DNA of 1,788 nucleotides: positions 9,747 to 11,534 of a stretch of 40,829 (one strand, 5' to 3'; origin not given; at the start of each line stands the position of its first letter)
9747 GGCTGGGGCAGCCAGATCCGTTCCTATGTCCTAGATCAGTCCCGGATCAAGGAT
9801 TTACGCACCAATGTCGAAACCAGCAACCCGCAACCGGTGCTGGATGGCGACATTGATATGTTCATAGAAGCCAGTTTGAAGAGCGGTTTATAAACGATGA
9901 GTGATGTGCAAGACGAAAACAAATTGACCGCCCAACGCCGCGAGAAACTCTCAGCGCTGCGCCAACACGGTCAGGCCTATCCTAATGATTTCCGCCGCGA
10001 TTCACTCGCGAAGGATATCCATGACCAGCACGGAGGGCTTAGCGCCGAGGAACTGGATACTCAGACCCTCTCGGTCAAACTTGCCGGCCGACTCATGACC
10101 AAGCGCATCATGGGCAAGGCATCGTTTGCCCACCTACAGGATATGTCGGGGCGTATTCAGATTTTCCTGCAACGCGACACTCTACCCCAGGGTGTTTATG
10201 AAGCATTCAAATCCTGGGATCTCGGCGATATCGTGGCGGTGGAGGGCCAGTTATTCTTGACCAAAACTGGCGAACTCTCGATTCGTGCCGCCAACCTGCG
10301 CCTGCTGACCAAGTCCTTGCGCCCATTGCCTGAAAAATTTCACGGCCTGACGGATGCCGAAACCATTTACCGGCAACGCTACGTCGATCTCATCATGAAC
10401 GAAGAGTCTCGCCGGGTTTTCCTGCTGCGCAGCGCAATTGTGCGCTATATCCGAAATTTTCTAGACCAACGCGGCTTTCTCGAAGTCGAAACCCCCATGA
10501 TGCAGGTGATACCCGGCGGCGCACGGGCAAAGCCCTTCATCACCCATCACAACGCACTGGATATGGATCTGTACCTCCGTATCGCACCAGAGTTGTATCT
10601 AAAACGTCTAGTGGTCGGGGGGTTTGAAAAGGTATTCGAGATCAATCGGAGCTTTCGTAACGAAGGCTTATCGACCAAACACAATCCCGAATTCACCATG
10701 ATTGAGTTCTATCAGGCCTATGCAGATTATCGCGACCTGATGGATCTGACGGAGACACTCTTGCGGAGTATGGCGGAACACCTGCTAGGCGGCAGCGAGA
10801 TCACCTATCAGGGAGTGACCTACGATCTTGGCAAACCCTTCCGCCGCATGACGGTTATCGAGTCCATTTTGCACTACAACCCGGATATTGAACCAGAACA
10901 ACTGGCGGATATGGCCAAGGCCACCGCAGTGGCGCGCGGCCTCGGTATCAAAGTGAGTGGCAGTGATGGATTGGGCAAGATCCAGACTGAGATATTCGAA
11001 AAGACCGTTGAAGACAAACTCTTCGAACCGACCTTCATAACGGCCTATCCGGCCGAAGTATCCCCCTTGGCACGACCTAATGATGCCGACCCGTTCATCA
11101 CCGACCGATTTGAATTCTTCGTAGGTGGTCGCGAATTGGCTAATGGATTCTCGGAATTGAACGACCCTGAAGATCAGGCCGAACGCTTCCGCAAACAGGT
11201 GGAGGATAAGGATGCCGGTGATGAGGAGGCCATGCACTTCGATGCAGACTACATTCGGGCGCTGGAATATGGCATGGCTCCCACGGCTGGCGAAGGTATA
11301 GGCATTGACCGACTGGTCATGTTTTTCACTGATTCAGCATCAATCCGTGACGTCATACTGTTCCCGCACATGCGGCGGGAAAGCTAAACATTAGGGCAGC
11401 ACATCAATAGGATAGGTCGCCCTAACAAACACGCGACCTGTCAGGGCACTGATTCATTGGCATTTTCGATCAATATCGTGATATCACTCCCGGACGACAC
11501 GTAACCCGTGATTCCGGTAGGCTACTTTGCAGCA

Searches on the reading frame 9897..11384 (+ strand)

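Call 71: search_protein_families(library=pfam, proteins=[window:9897-11384:+], max_evalue=0.00001)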
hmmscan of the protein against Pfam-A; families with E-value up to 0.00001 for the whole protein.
window:9897-11384:+ (496 aa): 2 families
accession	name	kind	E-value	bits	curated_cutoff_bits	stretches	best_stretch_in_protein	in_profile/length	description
PF00152.25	tRNA-synt_2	-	5.6e-94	315.1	25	1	154-492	2-307/308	tRNA synthetases class II (D, K and N)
PF01336.31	tRNA_anti-codon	-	1.7e-15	57.2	27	1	60-137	1-75/75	OB-fold nucleic acid binding domain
